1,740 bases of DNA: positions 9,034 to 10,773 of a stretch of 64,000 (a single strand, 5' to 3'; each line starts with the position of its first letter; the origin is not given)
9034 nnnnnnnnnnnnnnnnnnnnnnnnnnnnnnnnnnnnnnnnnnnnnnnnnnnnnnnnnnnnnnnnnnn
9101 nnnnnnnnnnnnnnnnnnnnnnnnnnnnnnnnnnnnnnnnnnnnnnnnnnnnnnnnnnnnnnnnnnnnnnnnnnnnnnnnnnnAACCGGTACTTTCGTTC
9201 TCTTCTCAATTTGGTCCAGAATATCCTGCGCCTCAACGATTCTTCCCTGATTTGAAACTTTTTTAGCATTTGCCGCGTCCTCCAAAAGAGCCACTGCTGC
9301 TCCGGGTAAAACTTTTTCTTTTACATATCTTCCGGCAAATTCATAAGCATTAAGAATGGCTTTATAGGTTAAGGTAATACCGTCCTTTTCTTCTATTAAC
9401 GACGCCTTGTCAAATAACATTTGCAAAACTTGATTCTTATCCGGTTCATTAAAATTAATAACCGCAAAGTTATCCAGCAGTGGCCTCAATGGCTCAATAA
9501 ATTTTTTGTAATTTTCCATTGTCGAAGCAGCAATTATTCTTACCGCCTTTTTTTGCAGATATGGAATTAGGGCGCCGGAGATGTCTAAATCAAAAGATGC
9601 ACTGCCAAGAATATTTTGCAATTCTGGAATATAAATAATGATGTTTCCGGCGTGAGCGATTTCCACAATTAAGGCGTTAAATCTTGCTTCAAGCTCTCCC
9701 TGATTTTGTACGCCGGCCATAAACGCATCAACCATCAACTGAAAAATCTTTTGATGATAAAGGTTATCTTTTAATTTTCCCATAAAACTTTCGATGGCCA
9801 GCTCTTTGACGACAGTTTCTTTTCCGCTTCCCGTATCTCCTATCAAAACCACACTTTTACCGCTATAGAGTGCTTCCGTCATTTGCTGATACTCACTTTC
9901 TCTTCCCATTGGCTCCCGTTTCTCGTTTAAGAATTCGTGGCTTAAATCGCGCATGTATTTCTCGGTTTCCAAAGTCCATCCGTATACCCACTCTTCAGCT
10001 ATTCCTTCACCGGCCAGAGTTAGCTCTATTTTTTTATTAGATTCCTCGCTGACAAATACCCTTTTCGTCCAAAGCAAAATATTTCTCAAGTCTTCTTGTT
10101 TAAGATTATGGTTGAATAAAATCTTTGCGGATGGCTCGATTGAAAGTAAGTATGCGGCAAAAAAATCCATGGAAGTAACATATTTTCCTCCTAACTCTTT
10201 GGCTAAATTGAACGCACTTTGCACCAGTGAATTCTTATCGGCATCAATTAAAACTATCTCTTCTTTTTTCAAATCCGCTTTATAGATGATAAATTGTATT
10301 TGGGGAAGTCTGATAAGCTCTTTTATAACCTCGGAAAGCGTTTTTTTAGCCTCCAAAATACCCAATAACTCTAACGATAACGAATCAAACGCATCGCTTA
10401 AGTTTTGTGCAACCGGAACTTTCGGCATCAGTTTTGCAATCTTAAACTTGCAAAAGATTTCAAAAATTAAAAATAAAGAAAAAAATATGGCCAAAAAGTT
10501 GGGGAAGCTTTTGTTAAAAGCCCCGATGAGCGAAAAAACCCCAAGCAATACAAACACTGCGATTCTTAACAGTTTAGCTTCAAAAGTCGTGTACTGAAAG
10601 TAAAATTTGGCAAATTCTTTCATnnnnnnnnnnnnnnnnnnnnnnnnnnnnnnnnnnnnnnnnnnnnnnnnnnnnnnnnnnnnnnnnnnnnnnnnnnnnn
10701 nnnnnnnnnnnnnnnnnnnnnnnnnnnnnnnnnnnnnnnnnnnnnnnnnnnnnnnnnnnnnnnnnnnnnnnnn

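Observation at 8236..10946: Membrane-anchored ClpB-like unfoldase with a catalytically degenerate D1 ring, coupled to a small membrane protein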

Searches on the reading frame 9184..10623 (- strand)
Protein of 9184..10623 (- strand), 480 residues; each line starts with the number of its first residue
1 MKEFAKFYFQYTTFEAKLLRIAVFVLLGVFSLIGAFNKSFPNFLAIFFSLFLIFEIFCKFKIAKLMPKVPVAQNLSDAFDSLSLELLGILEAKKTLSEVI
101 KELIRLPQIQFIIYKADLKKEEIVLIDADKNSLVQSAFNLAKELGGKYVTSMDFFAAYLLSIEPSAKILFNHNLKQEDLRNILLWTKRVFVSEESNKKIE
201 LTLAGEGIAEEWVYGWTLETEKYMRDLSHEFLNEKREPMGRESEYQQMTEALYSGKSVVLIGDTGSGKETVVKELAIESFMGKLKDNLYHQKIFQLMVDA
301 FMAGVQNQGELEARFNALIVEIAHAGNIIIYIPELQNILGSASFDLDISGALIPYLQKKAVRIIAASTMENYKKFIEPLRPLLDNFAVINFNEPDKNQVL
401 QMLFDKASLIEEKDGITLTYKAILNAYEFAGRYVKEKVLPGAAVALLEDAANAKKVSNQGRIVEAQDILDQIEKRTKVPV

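Call 27: search_protein_representatives(protein=window:9184-10623:-)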
Query: 480 residues. Proteins with E-value up to 0.001 (for the whole library): 11208; up to 1e-10: 6272; up to 1e-30: 97. The best 150 are listed.
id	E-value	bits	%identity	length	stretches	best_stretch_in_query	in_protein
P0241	1.8e-140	485.1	54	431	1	2-406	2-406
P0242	1.1e-100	354.0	42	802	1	4-453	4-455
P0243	2.3e-100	353.0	38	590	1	3-478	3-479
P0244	2.9e-99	349.4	38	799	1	4-479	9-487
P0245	5.5e-99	348.4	36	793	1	5-478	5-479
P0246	1.9e-93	330.2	36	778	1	1-480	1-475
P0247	2.8e-88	313.2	37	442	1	55-476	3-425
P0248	8.2e-82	291.9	36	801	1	3-480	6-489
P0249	2.0e-80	287.3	39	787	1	3-479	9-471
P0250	7.8e-80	285.3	36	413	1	1-405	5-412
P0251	1.2e-79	284.7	39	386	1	6-378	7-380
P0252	1.6e-79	284.3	42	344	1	3-334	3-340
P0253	6.4e-78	279.0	33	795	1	4-479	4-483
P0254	6.8e-78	278.9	35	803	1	7-480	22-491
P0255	3.3e-76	273.4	32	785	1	1-480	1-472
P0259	3.8e-69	250.1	31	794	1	7-478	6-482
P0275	5.4e-57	210.1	31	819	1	5-480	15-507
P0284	7.5e-42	160.2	29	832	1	94-479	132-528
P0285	8.9e-41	156.6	34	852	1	167-480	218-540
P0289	1.0e-37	146.6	30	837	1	42-480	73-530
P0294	1.4e-36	142.8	30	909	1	144-480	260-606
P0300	5.2e-35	137.6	27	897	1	88-480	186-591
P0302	9.5e-35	136.8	28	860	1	23-480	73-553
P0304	2.7e-34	135.3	27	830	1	131-479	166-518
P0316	4.1e-33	131.4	28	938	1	128-480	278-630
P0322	1.9e-32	129.1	28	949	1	163-479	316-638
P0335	7.6e-31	123.9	29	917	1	160-480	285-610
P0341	1.5e-30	122.9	25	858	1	34-480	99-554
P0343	1.9e-30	122.6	27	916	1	126-480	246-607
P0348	3.2e-30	121.9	26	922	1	149-480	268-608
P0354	1.2e-29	120.0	28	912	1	101-480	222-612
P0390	4.1e-28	114.9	27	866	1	64-480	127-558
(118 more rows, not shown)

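Call 39: find_related_loci(query=window:9184-10623:-, collection=genome_contigs, flank=7000)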
Query window:9184-10623:- (480 aa) in genome_contigs; peptide patterns used: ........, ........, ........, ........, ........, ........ (x = any residue, [..] = any of these).
144 stretches matched a pattern; 4 encode a relative of the query (tblastn E <= 1e-3); 4 distinct loci.
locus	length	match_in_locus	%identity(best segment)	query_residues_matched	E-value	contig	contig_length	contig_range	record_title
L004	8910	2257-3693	67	1-480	0e+0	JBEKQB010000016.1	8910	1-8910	MAG: Candidatus Levyibacteriota bacterium isolate SPRUCE 478 SPRUCE_478_16, whole genome shotgun sequence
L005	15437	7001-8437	67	1-480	0e+0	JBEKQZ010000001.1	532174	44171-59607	MAG: Candidatus Levyibacteriota bacterium isolate SPRUCE 49 SPRUCE_49_1, whole genome shotgun sequence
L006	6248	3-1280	70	54-480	0e+0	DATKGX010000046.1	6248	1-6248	MAG TPA_asm: Patescibacteria group bacterium isolate SMAG_U14562 k141_125606, whole genome shotgun sequence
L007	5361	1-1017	71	141-480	1e-165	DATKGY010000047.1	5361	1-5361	MAG TPA_asm: Patescibacteria group bacterium isolate SMAG_U14563 k141_39774, whole genome shotgun sequence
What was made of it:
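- Tried and rejected: The single-protein genome scan returned only 4 Levybacteria loci and used up that scan (call 39).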

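Call 40: find_homologous_proteins(query=A3, max_evalue=1e-20)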
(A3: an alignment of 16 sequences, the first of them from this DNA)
Query A3 (16 sequences) (480 aa, profile of the alignment): 283 proteins with E <= 1e-20 among 8000 candidates; the best 120 are listed.
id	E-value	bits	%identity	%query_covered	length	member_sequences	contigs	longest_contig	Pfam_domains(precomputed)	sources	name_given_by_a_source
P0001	8.4e-183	626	100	100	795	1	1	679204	PF00158.33,PF07724.21,PF00004.36,PF17871.8,PF07728.21,PF10431.16,PF20720.4,PF13191.13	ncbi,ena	-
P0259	2.8e-181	621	31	94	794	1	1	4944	PF00158.33,PF07724.21,PF00004.36,PF13401.13,PF17871.8,PF05673.20,PF07728.21,PF10431.16,PF20720.4,PF13191.13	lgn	-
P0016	1.8e-175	602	68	100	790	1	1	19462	PF00158.33,PF07724.21,PF00004.36,PF17871.8,PF05673.20,PF07728.21,PF10431.16,PF20720.4,PF13191.13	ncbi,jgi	-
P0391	3.2e-175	601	40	100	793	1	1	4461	PF00158.33,PF07724.21,PF12775.14,PF00004.36,PF13401.13,PF17871.8,PF07728.21,PF10431.16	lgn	-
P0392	4.0e-175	601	46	100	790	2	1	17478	PF00158.33,PF07724.21,PF12775.14,PF00004.36,PF17871.8,PF07728.21,PF10431.16,PF20720.4,PF13191.13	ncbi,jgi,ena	-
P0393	5.1e-175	601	37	100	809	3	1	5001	PF00158.33,PF07724.21,PF00004.36,PF13401.13,PF17871.8,PF07728.21,PF10431.16,PF20720.4,PF13191.13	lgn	-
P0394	9.6e-175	600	46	100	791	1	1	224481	PF00158.33,PF07724.21,PF12775.14,PF00004.36,PF13401.13,PF07728.21,PF01078.28,PF10431.16,PF20720.4,PF13191.13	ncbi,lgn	ncbi:MAG: ATP-dependent Clp protease ATP-binding subunit [Candidatus Levyibacteriota bacterium]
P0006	2.8e-174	598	71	100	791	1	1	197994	PF00158.33,PF07724.21,PF00004.36,PF17871.8,PF07728.21,PF10431.16,PF20720.4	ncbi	-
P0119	3.5e-174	598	47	99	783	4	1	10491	PF00158.33,PF07724.21,PF00004.36,PF17871.8,PF07728.21,PF10431.16,PF20720.4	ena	-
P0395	1.0e-173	596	42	100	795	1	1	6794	PF00158.33,PF07724.21,PF12775.14,PF00004.36,PF13401.13,PF17871.8,PF07728.21,PF10431.16,PF20720.4,PF13191.13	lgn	-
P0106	1.8e-173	596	49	100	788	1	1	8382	PF00158.33,PF07724.21,PF00004.36,PF17871.8,PF07728.21,PF10431.16,PF20720.4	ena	-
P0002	1.0e-172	593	74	100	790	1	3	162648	PF00158.33,PF07724.21,PF00004.36,PF13401.13,PF17871.8,PF07728.21,PF10431.16,PF20720.4,PF13191.13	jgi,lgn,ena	jgi:ATP-dependent Clp protease ATP-binding subunit ClpC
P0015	1.1e-172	593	67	100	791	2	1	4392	PF00158.33,PF07724.21,PF00004.36,PF17871.8,PF07728.21,PF10431.16,PF20720.4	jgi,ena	-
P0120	1.2e-172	593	48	100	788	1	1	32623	PF00158.33,PF07724.21,PF12775.14,PF00004.36,PF17871.8,PF07728.21,PF10431.16,PF20720.4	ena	-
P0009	3.0e-172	592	70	100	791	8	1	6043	PF00158.33,PF07724.21,PF00004.36,PF17871.8,PF07728.21,PF10431.16,PF20720.4,PF13191.13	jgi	-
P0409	3.5e-164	565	38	100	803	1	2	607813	PF00158.33,PF07724.21,PF00004.36,PF13401.13,PF17871.8,PF07728.21,PF10431.16,PF13191.13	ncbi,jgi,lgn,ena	-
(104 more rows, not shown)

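Call 41: find_encoding_contigs(protein=P0409, flank=8000, max_places=1)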
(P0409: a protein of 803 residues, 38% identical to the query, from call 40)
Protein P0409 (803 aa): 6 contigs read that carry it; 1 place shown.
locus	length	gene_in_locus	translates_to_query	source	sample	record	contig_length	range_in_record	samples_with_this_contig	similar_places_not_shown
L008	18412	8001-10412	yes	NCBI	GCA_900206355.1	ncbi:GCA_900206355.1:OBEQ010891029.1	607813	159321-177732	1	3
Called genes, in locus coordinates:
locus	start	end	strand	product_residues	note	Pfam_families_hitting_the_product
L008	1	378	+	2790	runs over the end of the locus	-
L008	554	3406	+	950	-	PF02861:Clp_N, PF00004:AAA, PF13191:AAA_16 (weak), PF17871:AAA_lid_9, PF00004:AAA, PF07724:AAA_2, PF07728:AAA_5, PF10431:ClpB_D2-small, +7 more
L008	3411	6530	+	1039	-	PF00082:Peptidase_S8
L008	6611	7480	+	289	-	-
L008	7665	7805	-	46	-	-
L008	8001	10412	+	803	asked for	PF00004:AAA (faint), PF00158:Sigma54_activat (faint), PF13191:AAA_16 (faint), PF13401:AAA_22 (faint), PF17871:AAA_lid_9 (faint), PF07724:AAA_2, PF07728:AAA_5, PF10431:ClpB_D2-small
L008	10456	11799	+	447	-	-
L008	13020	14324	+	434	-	PF08529:NusA_N, PF13184:KH_NusA_1st, PF26594:KH_NusA_2nd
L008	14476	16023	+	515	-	PF00009:GTP_EFTU, PF00071:Ras, PF01926:MMR_HSR1, PF22042:EF-G_D2, PF03144:GTP_EFTU_D2 (faint), PF11987:IF-2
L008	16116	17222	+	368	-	-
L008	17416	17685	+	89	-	PF00312:Ribosomal_S15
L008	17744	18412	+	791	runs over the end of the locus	PF01138:RNase_PH, PF03725:RNase_PH_C, PF03726:PNPase (faint), PF01138:RNase_PH, PF00013:KH_1, PF00575:S1, PF23459:S1_RRP5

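Call 42: find_encoding_contigs(protein=P0259, flank=8000, max_places=1)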
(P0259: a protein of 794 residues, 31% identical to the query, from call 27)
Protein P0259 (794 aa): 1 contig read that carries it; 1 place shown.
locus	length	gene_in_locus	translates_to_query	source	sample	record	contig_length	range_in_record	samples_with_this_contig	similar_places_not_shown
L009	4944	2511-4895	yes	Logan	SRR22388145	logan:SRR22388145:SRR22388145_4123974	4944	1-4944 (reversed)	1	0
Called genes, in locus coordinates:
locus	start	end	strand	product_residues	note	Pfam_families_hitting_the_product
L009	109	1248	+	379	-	-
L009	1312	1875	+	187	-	PF04203:Sortase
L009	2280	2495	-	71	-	-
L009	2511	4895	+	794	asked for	PF00158:Sigma54_activat (faint), PF05673:DUF815 (faint), PF13191:AAA_16 (faint), PF17871:AAA_lid_9, PF00004:AAA (weak), PF07724:AAA_2, PF07728:AAA_5, PF10431:ClpB_D2-small, +2 more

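Call 70: list_cluster_members(proteins=[P0244, P0253, P0275, P0284, P0289, P0300, P0302, P0304, P0322, P0348])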
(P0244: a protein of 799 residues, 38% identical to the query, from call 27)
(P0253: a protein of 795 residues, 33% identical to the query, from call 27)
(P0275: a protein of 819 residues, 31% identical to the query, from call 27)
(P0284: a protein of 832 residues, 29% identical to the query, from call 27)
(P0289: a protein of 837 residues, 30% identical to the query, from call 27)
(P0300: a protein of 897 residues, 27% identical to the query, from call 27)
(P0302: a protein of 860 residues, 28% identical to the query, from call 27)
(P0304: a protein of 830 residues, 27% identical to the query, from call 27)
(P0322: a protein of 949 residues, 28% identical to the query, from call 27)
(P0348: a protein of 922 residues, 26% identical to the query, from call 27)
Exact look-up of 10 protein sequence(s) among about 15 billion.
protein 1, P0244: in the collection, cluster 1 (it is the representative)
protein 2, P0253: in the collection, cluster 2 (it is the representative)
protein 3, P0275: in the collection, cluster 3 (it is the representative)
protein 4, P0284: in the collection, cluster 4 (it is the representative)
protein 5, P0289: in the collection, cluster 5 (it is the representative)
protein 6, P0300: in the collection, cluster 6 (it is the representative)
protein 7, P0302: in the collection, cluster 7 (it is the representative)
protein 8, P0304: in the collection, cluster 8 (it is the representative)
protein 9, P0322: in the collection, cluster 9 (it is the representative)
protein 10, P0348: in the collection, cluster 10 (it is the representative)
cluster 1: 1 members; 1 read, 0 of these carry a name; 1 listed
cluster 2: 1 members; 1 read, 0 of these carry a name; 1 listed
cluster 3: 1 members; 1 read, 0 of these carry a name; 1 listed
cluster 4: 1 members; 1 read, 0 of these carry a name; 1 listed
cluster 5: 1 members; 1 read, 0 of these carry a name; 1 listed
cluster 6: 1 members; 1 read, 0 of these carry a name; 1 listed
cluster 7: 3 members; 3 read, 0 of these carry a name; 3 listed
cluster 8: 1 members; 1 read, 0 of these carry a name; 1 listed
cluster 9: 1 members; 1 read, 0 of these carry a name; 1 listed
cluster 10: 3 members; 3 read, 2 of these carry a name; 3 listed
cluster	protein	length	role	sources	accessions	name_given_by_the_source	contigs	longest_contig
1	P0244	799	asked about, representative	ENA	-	-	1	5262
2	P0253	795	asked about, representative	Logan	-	-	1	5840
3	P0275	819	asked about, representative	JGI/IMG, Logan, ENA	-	-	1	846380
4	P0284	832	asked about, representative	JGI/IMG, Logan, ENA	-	-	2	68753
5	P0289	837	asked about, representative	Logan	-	-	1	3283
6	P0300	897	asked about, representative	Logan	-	-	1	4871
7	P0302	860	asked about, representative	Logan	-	-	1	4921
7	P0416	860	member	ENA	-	-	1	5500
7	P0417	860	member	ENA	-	-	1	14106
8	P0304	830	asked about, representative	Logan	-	-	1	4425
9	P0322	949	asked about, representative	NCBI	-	-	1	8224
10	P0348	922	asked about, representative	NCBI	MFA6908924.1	MAG: AAA family ATPase [Patescibacteria group bacterium]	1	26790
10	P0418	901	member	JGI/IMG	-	ATP-dependent Clp protease ATP-binding subunit ClpC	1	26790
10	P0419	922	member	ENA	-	-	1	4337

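Call 71: find_encoding_contigs(protein=P0275, flank=6000, max_places=1)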
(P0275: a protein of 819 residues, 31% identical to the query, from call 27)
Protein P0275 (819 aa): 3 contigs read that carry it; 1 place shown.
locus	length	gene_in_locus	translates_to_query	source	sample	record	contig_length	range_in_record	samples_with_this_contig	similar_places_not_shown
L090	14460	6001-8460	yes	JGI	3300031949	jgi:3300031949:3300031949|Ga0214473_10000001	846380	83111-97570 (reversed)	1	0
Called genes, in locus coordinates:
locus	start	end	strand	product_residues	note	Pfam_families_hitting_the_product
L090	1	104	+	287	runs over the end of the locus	PF01734:Patatin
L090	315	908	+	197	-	PF00300:His_Phos_1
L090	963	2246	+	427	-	PF05496:RuvB_N, PF00004:AAA, PF07728:AAA_5 (faint), PF13173:AAA_14 (faint), PF16193:AAA_assoc_2, PF12002:MgsA_C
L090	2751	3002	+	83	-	-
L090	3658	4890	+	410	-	PF21269:TreT_GT1, PF00534:Glycos_transf_1, PF13692:Glyco_trans_1_4, PF13524:Glyco_trans_1_2 (faint)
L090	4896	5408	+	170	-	PF04191:PEMT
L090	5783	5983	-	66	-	-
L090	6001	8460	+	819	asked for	PF13401:AAA_22 (faint), PF00004:AAA, PF17871:AAA_lid_9, PF00158:Sigma54_activat (weak), PF00004:AAA (weak), PF07724:AAA_2, PF07728:AAA_5, PF10431:ClpB_D2-small, +2 more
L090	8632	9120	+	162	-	-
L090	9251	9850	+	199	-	-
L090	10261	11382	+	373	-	-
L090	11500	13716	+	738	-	-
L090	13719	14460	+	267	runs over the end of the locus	-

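Call 73: find_encoding_contigs(protein=P0284, flank=5000, max_places=1)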
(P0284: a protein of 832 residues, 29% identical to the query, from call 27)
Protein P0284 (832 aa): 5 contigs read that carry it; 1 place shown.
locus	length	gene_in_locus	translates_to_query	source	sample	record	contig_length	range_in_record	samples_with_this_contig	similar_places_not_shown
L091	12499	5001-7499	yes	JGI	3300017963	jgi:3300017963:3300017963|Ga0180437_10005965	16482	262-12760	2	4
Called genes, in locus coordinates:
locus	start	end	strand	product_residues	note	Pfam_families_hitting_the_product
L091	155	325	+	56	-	-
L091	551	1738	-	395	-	PF01408:GFO_IDH_MocA, PF22725:GFO_IDH_MocA_C3, PF02894:GFO_IDH_MocA_C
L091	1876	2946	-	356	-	PF01261:AP_endonuc_2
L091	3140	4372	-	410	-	PF01261:AP_endonuc_2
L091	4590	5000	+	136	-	-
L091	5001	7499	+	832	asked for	PF20720:nSTAND3 (faint), PF00158:Sigma54_activat (faint), PF04851:ResIII (faint), PF13191:AAA_16 (faint), PF00004:AAA, PF07724:AAA_2, PF07728:AAA_5, PF10431:ClpB_D2-small, +3 more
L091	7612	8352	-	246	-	-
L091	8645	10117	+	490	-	-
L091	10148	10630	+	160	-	-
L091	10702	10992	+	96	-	PF12840:HTH_20 (weak), PF25212:HVO_A0114, PF01022:HTH_5 (weak)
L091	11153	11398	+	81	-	PF18893:DUF5652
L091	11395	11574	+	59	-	-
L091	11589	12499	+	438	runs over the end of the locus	PF00041:fn3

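Call 74: find_encoding_contigs(protein=P0348, flank=5000, max_places=1)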
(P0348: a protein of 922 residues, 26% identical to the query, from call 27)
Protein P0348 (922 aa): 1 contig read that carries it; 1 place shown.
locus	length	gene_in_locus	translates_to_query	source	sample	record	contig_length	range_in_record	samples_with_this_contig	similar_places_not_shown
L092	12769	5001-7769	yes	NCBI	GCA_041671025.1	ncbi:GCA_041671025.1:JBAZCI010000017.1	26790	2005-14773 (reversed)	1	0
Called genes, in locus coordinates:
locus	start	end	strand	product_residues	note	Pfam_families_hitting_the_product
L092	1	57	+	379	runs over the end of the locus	-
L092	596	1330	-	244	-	-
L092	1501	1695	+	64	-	PF12844:HTH_19, PF13443:HTH_26 (weak), PF13560:HTH_31, PF01381:HTH_3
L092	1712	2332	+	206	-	-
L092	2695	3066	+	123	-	-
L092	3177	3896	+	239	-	PF13462:Thioredoxin_4, PF01323:DSBA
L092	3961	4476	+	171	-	-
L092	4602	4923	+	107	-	-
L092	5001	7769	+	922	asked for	PF02861:Clp_N, PF13191:AAA_16 (faint), PF17871:AAA_lid_9, PF00004:AAA (weak), PF00158:Sigma54_activat (weak), PF07724:AAA_2, PF07728:AAA_5, PF10431:ClpB_D2-small, +2 more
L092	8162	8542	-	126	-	PF18895:T4SS_pilin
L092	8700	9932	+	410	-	-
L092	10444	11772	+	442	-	PF00587:tRNA-synt_2b, PF03129:HGTP_anticodon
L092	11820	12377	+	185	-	PF13302:Acetyltransf_3, PF13420:Acetyltransf_4, PF00583:Acetyltransf_1, PF13508:Acetyltransf_7 (weak)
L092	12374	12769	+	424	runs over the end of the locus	PF00675:Peptidase_M16, PF05193:Peptidase_M16_C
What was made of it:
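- The dnaK and nusA neighbourhood is not universal (L090, L091 and L092; calls 71, 73, 74), and may be inherited synteny rather than a functional link.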
